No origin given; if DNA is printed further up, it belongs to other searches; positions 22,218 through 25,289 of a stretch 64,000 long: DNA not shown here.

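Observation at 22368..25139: UvrD2 ortholog with a ~190-aa N-terminal extension of unknown function, lacking the tetracysteine module but retaining the HRDC tail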

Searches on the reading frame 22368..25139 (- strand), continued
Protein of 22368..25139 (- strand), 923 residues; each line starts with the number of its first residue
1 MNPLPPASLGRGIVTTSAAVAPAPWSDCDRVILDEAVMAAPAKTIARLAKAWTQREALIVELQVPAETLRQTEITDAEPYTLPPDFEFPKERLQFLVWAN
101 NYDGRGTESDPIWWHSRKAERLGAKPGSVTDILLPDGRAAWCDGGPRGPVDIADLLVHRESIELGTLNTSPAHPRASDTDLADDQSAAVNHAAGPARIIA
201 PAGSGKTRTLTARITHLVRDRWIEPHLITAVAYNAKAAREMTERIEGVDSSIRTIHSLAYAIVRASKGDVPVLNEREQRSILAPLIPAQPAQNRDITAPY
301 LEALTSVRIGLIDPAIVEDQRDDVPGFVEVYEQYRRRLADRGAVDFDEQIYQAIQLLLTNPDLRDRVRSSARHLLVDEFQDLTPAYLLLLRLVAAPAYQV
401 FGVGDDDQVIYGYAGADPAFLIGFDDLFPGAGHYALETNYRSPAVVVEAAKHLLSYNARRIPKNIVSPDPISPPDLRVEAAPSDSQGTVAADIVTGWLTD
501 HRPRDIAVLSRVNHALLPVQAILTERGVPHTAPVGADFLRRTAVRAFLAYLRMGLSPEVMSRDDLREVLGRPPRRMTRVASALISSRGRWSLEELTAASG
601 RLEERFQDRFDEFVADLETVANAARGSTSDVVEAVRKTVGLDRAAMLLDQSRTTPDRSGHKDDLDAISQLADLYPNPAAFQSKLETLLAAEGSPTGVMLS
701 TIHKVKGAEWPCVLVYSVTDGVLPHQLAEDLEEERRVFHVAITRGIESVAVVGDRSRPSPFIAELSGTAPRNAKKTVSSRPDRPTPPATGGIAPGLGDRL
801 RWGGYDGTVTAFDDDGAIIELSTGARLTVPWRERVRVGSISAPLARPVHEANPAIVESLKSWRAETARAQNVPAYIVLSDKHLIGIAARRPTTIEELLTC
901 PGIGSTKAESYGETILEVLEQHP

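Call 10: find_homologous_proteins(query=window:22368-25139:-, max_evalue=1e-10)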
Query window:22368-25139:- (923 aa): 5015 proteins with E <= 1e-10 among 8000 candidates; the best 120 are listed.
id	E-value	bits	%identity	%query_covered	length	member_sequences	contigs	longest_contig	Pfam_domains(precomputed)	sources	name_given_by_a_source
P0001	0.0e+0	1971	95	100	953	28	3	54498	PF13538.13,PF13604.13,PF13361.13,PF00570.29,PF13245.13,PF00580.28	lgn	-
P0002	0.0e+0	1694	82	100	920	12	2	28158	PF13538.13,PF13604.13,PF13361.13,PF00570.29,PF13245.13,PF00580.28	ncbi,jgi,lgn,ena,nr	ncbi:MAG: ATP-dependent DNA helicase UvrD2 [Acidimicrobiia bacterium]|nr:ATP-dependent DNA helicase 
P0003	0.0e+0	1652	82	97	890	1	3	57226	PF13538.13,PF01443.25,PF13604.13,PF13361.13,PF00570.29,PF13245.13,PF00580.28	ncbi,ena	-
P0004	0.0e+0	1591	77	100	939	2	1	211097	PF13538.13,PF13604.13,PF13361.13,PF00570.29,PF13245.13,PF00580.28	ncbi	-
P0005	0.0e+0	1461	71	100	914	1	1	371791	PF13538.13,PF01443.25,PF13604.13,PF13361.13,PF00570.29,PF13245.13,PF00580.28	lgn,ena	-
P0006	0.0e+0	1224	62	99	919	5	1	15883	PF13538.13,PF01443.25,PF13604.13,PF13361.13,PF00570.29,PF13245.13,PF00633.30,PF00580.28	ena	-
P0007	0.0e+0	1209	62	97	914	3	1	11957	PF13538.13,PF13604.13,PF13361.13,PF00570.29,PF13245.13,PF00580.28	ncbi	-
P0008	0.0e+0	1132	58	99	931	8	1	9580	PF13538.13,PF13604.13,PF13361.13,PF00570.29,PF13245.13,PF00580.28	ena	-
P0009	0.0e+0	1063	55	99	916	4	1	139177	PF13538.13,PF13604.13,PF13361.13,PF00570.29,PF13245.13,PF00580.28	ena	-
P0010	0.0e+0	1052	54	99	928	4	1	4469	PF13538.13,PF13604.13,PF13361.13,PF00570.29,PF13245.13,PF00580.28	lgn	-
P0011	0.0e+0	1044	55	98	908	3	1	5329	PF13538.13,PF01443.25,PF13604.13,PF13361.13,PF00570.29,PF13245.13,PF00580.28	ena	-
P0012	0.0e+0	1029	53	100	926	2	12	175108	PF13538.13,PF01443.25,PF13604.13,PF13361.13,PF00570.29,PF13245.13,PF00580.28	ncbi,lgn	-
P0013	1.6e-296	1004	54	99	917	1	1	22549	PF13538.13,PF13604.13,PF13361.13,PF00570.29,PF13245.13,PF00580.28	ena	-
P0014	1.1e-273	929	53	99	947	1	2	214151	PF13538.13,PF01443.25,PF13604.13,PF13361.13,PF00570.29,PF13245.13,PF00580.28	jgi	jgi:DNA helicase II / ATP-dependent DNA helicase PcrA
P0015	1.1e-258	879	49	99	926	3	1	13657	PF13538.13,PF01443.25,PF13604.13,PF13361.13,PF00570.29,PF13245.13,PF00580.28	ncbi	-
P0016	2.4e-257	875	49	99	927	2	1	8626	PF13538.13,PF01443.25,PF13604.13,PF13361.13,PF00570.29,PF13245.13,PF00580.28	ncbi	ncbi:MAG: ATP-dependent DNA helicase UvrD2 [Acidimicrobiia bacterium]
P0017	4.9e-255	867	48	99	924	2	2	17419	PF13538.13,PF01443.25,PF13604.13,PF13361.13,PF00570.29,PF13245.13,PF00580.28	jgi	jgi:DNA helicase-2/ATP-dependent DNA helicase PcrA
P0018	1.4e-254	866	49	100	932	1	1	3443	PF13538.13,PF01443.25,PF13361.13,PF00570.29,PF13245.13,PF00580.28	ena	-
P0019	2.2e-254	865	49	99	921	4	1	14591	PF13538.13,PF13604.13,PF13361.13,PF00570.29,PF13245.13,PF00580.28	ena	-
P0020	2.9e-253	861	48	99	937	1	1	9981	PF13538.13,PF01443.25,PF13604.13,PF13361.13,PF00570.29,PF13245.13,PF00580.28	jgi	-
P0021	5.1e-253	860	49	99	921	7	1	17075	PF13538.13,PF13604.13,PF13361.13,PF00570.29,PF13245.13,PF00580.28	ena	-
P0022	6.4e-253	860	49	97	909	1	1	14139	PF13538.13,PF13604.13,PF13361.13,PF00570.29,PF13245.13,PF00580.28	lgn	-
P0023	1.0e-252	859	48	98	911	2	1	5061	PF13538.13,PF13604.13,PF13361.13,PF00570.29,PF13245.13,PF00580.28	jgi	-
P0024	6.2e-252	857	48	99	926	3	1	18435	PF13538.13,PF01443.25,PF13604.13,PF13361.13,PF00570.29,PF13245.13,PF00580.28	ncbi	ncbi:MAG: UvrD-helicase domain-containing protein [Acidimicrobiia bacterium]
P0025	7.0e-252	857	49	98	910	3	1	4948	PF13538.13,PF13604.13,PF13361.13,PF00570.29,PF13245.13,PF00580.28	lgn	-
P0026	3.1e-251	855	47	99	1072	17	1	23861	PF13538.13,PF13604.13,PF13361.13,PF00570.29,PF13245.13,PF00580.28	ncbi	-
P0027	4.2e-251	854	45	99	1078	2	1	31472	PF13538.13,PF13604.13,PF13361.13,PF00570.29,PF13245.13,PF00633.30,PF00580.28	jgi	-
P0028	5.7e-251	854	49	99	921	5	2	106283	PF13538.13,PF13604.13,PF13361.13,PF00570.29,PF13245.13,PF00580.28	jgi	jgi:DNA helicase-2/ATP-dependent DNA helicase PcrA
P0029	8.8e-251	853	48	99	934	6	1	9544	PF13538.13,PF13604.13,PF13361.13,PF00570.29,PF13245.13,PF00580.28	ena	-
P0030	1.1e-250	853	49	99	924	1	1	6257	PF13538.13,PF01443.25,PF13604.13,PF13361.13,PF00570.29,PF13245.13,PF00580.28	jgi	jgi:DNA helicase-2/ATP-dependent DNA helicase PcrA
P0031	1.2e-250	853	48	99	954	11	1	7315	PF13538.13,PF13604.13,PF13361.13,PF00570.29,PF13245.13,PF00580.28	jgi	jgi:DNA helicase-2/ATP-dependent DNA helicase PcrA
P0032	1.7e-250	852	48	99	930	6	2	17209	PF13538.13,PF01443.25,PF13604.13,PF13361.13,PF00570.29,PF13245.13,PF00580.28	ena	-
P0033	2.8e-250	851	48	99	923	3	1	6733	PF13538.13,PF01443.25,PF13604.13,PF13361.13,PF00570.29,PF13245.13,PF00580.28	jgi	-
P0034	3.2e-250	851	48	99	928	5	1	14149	PF13538.13,PF01443.25,PF13604.13,PF13361.13,PF00570.29,PF13245.13,PF00580.28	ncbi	-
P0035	4.2e-250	851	48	99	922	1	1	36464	PF13538.13,PF01443.25,PF13604.13,PF13361.13,PF00570.29,PF13245.13,PF00580.28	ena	-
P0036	1.4e-249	849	48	99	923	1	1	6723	PF13538.13,PF01443.25,PF13604.13,PF13361.13,PF00570.29,PF13245.13,PF00580.28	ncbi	ncbi:MAG: ATP-dependent DNA helicase UvrD2 [Acidimicrobiia bacterium]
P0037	1.9e-249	849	48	99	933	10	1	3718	PF13538.13,PF01443.25,PF13604.13,PF13361.13,PF00570.29,PF13245.13,PF00580.28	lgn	-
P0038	2.0e-249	849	48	99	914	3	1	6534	PF13538.13,PF13604.13,PF13361.13,PF25831.2,PF00570.29,PF13245.13,PF00580.28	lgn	-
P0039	4.8e-249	847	48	99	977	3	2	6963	PF13538.13,PF01443.25,PF13604.13,PF13361.13,PF00570.29,PF13245.13,PF00580.28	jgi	-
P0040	5.4e-249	847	48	99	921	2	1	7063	PF13538.13,PF13604.13,PF13361.13,PF00570.29,PF13245.13,PF00580.28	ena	-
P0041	5.8e-249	847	47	99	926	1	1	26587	PF13538.13,PF01443.25,PF13604.13,PF13361.13,PF00570.29,PF13245.13,PF00580.28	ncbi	ncbi:hypothetical protein BH23ACT4_BH23ACT4_00010 [soil metagenome]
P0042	7.0e-249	847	47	99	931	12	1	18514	PF13538.13,PF13604.13,PF13361.13,PF00570.29,PF13245.13,PF00580.28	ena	-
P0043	9.6e-249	846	49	99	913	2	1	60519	PF13538.13,PF13604.13,PF13361.13,PF00570.29,PF13245.13,PF00580.28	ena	-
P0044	1.1e-248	846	48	99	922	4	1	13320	PF13538.13,PF13604.13,PF13361.13,PF00570.29,PF13245.13,PF00580.28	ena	-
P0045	4.4e-248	844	46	99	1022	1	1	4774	PF13538.13,PF01443.25,PF13604.13,PF13361.13,PF00570.29,PF13245.13,PF00580.28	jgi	jgi:DNA helicase-2/ATP-dependent DNA helicase PcrA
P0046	4.8e-248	844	52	83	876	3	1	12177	PF13538.13,PF13604.13,PF13361.13,PF00570.29,PF13245.13,PF00580.28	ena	-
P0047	7.6e-248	843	47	99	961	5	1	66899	PF13538.13,PF01443.25,PF13604.13,PF13361.13,PF00570.29,PF13245.13,PF00580.28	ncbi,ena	-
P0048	1.0e-247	843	47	99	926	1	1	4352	PF13538.13,PF01443.25,PF13604.13,PF13361.13,PF00570.29,PF13245.13,PF00580.28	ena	-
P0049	1.8e-247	842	48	99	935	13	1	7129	PF13538.13,PF13604.13,PF13361.13,PF00570.29,PF13245.13,PF00580.28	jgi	-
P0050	2.5e-247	842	47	100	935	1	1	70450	PF13538.13,PF01443.25,PF13604.13,PF13361.13,PF00570.29,PF13245.13,PF00580.28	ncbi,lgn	-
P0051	6.8e-247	840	52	83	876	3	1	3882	PF13538.13,PF01443.25,PF13604.13,PF13361.13,PF00570.29,PF13245.13,PF00580.28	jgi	jgi:DNA helicase-2/ATP-dependent DNA helicase PcrA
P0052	6.9e-247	840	48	97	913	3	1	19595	PF13538.13,PF01443.25,PF13604.13,PF13361.13,PF00570.29,PF13245.13,PF00580.28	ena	-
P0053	8.7e-247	840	48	99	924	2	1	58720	PF13538.13,PF01443.25,PF13604.13,PF13361.13,PF00570.29,PF13245.13,PF00580.28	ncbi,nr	ncbi:MAG: ATP-dependent DNA helicase UvrD2 [bacterium]|nr:ATP-dependent DNA helicase UvrD2 [bacteriu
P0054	9.8e-247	840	49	99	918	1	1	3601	PF13538.13,PF01443.25,PF13604.13,PF13361.13,PF00570.29,PF13245.13,PF00580.28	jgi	jgi:DNA helicase-2/ATP-dependent DNA helicase PcrA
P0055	1.4e-246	839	47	99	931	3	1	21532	PF13538.13,PF13604.13,PF13361.13,PF00570.29,PF13245.13,PF00580.28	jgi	jgi:DNA helicase-2/ATP-dependent DNA helicase PcrA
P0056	1.6e-246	839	49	98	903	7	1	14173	PF13538.13,PF13604.13,PF13361.13,PF00570.29,PF13245.13,PF00580.28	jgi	-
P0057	3.4e-246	838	48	98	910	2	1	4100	PF13538.13,PF13604.13,PF13361.13,PF00570.29,PF13245.13,PF00580.28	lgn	-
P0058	4.4e-246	837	48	99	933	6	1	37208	PF13538.13,PF01443.25,PF13604.13,PF13361.13,PF00570.29,PF13245.13,PF00580.28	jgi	jgi:DNA helicase-2/ATP-dependent DNA helicase PcrA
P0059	5.1e-246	837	49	97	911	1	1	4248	PF13538.13,PF01443.25,PF13604.13,PF13361.13,PF00570.29,PF13245.13,PF00580.28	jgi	jgi:DNA helicase-2/ATP-dependent DNA helicase PcrA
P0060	6.0e-246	837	47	99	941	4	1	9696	PF13538.13,PF13604.13,PF13361.13,PF00570.29,PF13245.13,PF00580.28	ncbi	-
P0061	1.1e-245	836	47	99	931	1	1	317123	PF13538.13,PF01443.25,PF13604.13,PF13361.13,PF00570.29,PF13245.13,PF00580.28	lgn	-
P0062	1.2e-245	836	47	99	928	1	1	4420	PF13538.13,PF01443.25,PF13604.13,PF13361.13,PF00570.29,PF13245.13,PF00580.28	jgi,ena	-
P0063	1.3e-245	836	47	99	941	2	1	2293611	PF13538.13,PF01443.25,PF13361.13,PF00570.29,PF13245.13,PF00580.28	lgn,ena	-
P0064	1.3e-245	836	47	98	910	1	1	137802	PF13538.13,PF01443.25,PF13604.13,PF13361.13,PF00570.29,PF13245.13,PF00580.28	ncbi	-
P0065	1.3e-245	836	48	99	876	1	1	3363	PF13538.13,PF13604.13,PF13361.13,PF00570.29,PF13245.13,PF00580.28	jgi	jgi:DNA helicase-2/ATP-dependent DNA helicase PcrA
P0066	1.5e-245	836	49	99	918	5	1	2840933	PF13538.13,PF01443.25,PF13604.13,PF13361.13,PF00570.29,PF13245.13,PF00580.28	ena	-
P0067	1.6e-245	836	48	99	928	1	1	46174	PF13538.13,PF01443.25,PF13604.13,PF13361.13,PF00570.29,PF13245.13,PF00580.28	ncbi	-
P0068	1.8e-245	835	47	99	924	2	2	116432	PF13538.13,PF01443.25,PF13604.13,PF13361.13,PF00570.29,PF13245.13,PF00580.28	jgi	jgi:DNA helicase II / ATP-dependent DNA helicase PcrA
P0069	2.2e-245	835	51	82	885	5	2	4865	PF13538.13,PF01443.25,PF13604.13,PF13361.13,PF00570.29,PF13245.13,PF00580.28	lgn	-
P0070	2.6e-245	835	46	99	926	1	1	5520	PF13538.13,PF01443.25,PF13604.13,PF13361.13,PF00570.29,PF13245.13,PF00580.28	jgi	jgi:DNA helicase II / ATP-dependent DNA helicase PcrA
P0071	3.3e-245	835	48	99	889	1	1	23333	PF13538.13,PF01443.25,PF13604.13,PF13361.13,PF00570.29,PF13245.13,PF00580.28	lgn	-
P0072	4.2e-245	834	47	99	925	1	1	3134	PF13538.13,PF01443.25,PF13604.13,PF13361.13,PF00570.29,PF13245.13,PF00580.28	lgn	-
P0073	6.5e-245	834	48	99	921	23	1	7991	PF13538.13,PF13604.13,PF13361.13,PF00570.29,PF13245.13,PF00580.28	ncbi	ncbi:MAG: ATP-dependent DNA helicase UvrD2 [Acidimicrobiia bacterium]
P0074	7.2e-245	833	47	99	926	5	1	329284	PF13538.13,PF01443.25,PF13604.13,PF13361.13,PF00570.29,PF13245.13,PF00580.28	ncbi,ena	-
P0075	8.9e-245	833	48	99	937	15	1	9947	PF13538.13,PF01443.25,PF13604.13,PF13361.13,PF00570.29,PF13245.13,PF00580.28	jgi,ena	-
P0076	9.3e-245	833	47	99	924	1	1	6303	PF13538.13,PF01443.25,PF13604.13,PF13361.13,PF00570.29,PF13245.13,PF00580.28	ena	-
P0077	9.4e-245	833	46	99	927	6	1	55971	PF13538.13,PF01443.25,PF13604.13,PF13361.13,PF00570.29,PF13245.13,PF00580.28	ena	-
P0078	1.0e-244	833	47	99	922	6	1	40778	PF13538.13,PF13604.13,PF13361.13,PF00570.29,PF13245.13,PF00580.28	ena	-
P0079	1.1e-244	833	48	99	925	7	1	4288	PF13538.13,PF01443.25,PF13604.13,PF13361.13,PF00570.29,PF13245.13,PF00580.28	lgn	-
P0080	1.2e-244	833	48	95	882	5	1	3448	PF13538.13,PF01443.25,PF13604.13,PF13361.13,PF00570.29,PF13245.13,PF00580.28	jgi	jgi:DNA helicase-2/ATP-dependent DNA helicase PcrA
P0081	1.4e-244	832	49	95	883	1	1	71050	PF13538.13,PF01443.25,PF13604.13,PF13361.13,PF00570.29,PF13245.13,PF00580.28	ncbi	-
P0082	1.9e-244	832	47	98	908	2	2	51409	PF13538.13,PF01443.25,PF13604.13,PF13361.13,PF00570.29,PF13245.13,PF00580.28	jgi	jgi:DNA helicase-2/ATP-dependent DNA helicase PcrA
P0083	2.4e-244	832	48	98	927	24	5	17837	PF13538.13,PF01443.25,PF13604.13,PF13361.13,PF00570.29,PF13245.13,PF00580.28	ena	-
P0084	4.9e-244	831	48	98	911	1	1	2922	PF13538.13,PF13604.13,PF13361.13,PF00570.29,PF13245.13,PF00580.28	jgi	jgi:DNA helicase-2/ATP-dependent DNA helicase PcrA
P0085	5.0e-244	831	47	99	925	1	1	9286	PF13538.13,PF01443.25,PF13604.13,PF13361.13,PF00570.29,PF13245.13,PF00580.28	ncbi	ncbi:MAG: ATP-dependent DNA helicase UvrD2 [Acidimicrobiia bacterium]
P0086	5.2e-244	831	47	100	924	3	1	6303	PF13538.13,PF01443.25,PF13604.13,PF13361.13,PF00570.29,PF13245.13,PF00580.28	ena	-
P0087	5.2e-244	831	48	99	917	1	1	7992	PF13538.13,PF01443.25,PF13604.13,PF13361.13,PF00570.29,PF13245.13,PF00580.28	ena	-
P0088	5.7e-244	831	48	97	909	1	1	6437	PF13538.13,PF01443.25,PF13604.13,PF13361.13,PF00570.29,PF13245.13,PF00580.28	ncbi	-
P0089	5.7e-244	830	47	99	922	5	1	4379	PF13538.13,PF13604.13,PF13361.13,PF00570.29,PF13245.13,PF00580.28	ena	-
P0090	5.8e-244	830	48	96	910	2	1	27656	PF13538.13,PF01443.25,PF13604.13,PF13361.13,PF00570.29,PF13245.13,PF00580.28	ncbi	ncbi:MAG TPA: ATP-dependent DNA helicase UvrD2 [Acidimicrobiia bacterium]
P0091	5.8e-244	830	48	99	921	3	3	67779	PF13538.13,PF01443.25,PF13604.13,PF13361.13,PF00570.29,PF13245.13,PF00580.28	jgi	-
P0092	8.8e-244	830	48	98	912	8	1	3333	PF13538.13,PF13604.13,PF13361.13,PF00570.29,PF13245.13,PF00580.28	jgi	jgi:DNA helicase-2/ATP-dependent DNA helicase PcrA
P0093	1.0e-243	830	47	99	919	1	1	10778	PF13538.13,PF13604.13,PF13361.13,PF00570.29,PF13245.13,PF00580.28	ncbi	ncbi:MAG: ATP-dependent DNA helicase UvrD2 [Actinomycetota bacterium]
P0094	1.0e-243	830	48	96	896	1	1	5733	PF13538.13,PF13604.13,PF13361.13,PF00570.29,PF13245.13,PF00580.28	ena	-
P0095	1.2e-243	829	48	97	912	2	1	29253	PF13538.13,PF01443.25,PF13604.13,PF13361.13,PF00570.29,PF13245.13,PF00580.28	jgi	jgi:DNA helicase II / ATP-dependent DNA helicase PcrA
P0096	1.2e-243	829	47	99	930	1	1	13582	PF13538.13,PF01443.25,PF13604.13,PF13361.13,PF00570.29,PF13245.13,PF00580.28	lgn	-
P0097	1.2e-243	829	47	99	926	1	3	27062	PF13538.13,PF01443.25,PF13604.13,PF13361.13,PF00570.29,PF13245.13,PF00580.28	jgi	jgi:DNA helicase-2/ATP-dependent DNA helicase PcrA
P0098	1.5e-243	829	48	98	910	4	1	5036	PF13538.13,PF13604.13,PF13361.13,PF00570.29,PF13245.13,PF00580.28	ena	-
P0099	2.2e-243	829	48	97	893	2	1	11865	PF13538.13,PF01443.25,PF13604.13,PF13361.13,PF00570.29,PF13245.13,PF00580.28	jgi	jgi:DNA helicase-2/ATP-dependent DNA helicase PcrA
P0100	2.3e-243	828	47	100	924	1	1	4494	PF13538.13,PF01443.25,PF13604.13,PF13361.13,PF00570.29,PF13245.13,PF00580.28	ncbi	-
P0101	2.5e-243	828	47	99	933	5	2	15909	PF13538.13,PF01443.25,PF13604.13,PF13361.13,PF00570.29,PF13245.13,PF00580.28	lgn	-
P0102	2.8e-243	828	47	99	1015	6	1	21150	PF13538.13,PF13604.13,PF13361.13,PF00570.29,PF13245.13,PF00580.28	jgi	jgi:DNA helicase-2/ATP-dependent DNA helicase PcrA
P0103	3.5e-243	828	47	99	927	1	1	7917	PF13538.13,PF01443.25,PF13604.13,PF13361.13,PF00570.29,PF13245.13,PF00580.28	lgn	-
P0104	5.3e-243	827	48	96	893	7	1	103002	PF13538.13,PF01443.25,PF13604.13,PF13361.13,PF00570.29,PF13245.13,PF00580.28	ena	-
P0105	6.0e-243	827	47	98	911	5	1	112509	PF13538.13,PF13604.13,PF13361.13,PF00570.29,PF13245.13,PF00580.28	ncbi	-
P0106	6.4e-243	827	47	99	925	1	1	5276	PF13538.13,PF01443.25,PF13604.13,PF13361.13,PF00570.29,PF13245.13,PF00580.28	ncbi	-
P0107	8.9e-243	827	47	98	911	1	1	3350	PF13538.13,PF01443.25,PF13604.13,PF13361.13,PF00570.29,PF13245.13,PF00580.28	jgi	jgi:DNA helicase II / ATP-dependent DNA helicase PcrA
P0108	9.3e-243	826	47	96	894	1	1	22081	PF13538.13,PF01443.25,PF13604.13,PF13361.13,PF00570.29,PF13245.13,PF00580.28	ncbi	-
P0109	1.3e-242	826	48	99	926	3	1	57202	PF13538.13,PF01443.25,PF13604.13,PF13361.13,PF00570.29,PF13245.13,PF00580.28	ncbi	-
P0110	1.5e-242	826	46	99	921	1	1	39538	PF13538.13,PF01443.25,PF13604.13,PF13361.13,PF00570.29,PF13245.13,PF00580.28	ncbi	-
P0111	1.7e-242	826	47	99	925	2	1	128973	PF13538.13,PF01443.25,PF13604.13,PF13361.13,PF00570.29,PF13245.13,PF00580.28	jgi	jgi:DNA helicase-2/ATP-dependent DNA helicase PcrA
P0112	1.8e-242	826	48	99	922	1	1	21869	PF13538.13,PF01443.25,PF13604.13,PF13361.13,PF00570.29,PF13245.13,PF00580.28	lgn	-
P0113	1.8e-242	826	47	99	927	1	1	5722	PF13538.13,PF01443.25,PF13604.13,PF13361.13,PF00570.29,PF13245.13,PF00580.28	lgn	-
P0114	2.4e-242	825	46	99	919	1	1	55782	PF13538.13,PF13604.13,PF13361.13,PF00570.29,PF13245.13,PF00580.28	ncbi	ncbi:MAG: ATP-dependent DNA helicase UvrD2 [Actinomycetota bacterium]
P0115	3.6e-242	825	48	99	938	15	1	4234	PF13538.13,PF13604.13,PF13361.13,PF00570.29,PF13245.13,PF00580.28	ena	-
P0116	3.8e-242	824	54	77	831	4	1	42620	PF13538.13,PF13604.13,PF13361.13,PF00570.29,PF13245.13,PF00580.28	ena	-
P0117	4.2e-242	824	47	99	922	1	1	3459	PF13538.13,PF01443.25,PF13604.13,PF13361.13,PF00570.29,PF13245.13,PF00580.28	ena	-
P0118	4.3e-242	824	47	99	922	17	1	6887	PF13538.13,PF01443.25,PF13604.13,PF13361.13,PF00570.29,PF13245.13,PF00580.28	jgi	-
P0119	5.5e-242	824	47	100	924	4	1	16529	PF13538.13,PF01443.25,PF13604.13,PF13361.13,PF00570.29,PF13245.13,PF00580.28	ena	-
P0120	5.6e-242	824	47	98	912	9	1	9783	PF13538.13,PF01443.25,PF13604.13,PF13361.13,PF00570.29,PF13245.13,PF00580.28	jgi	jgi:DNA helicase-2/ATP-dependent DNA helicase PcrA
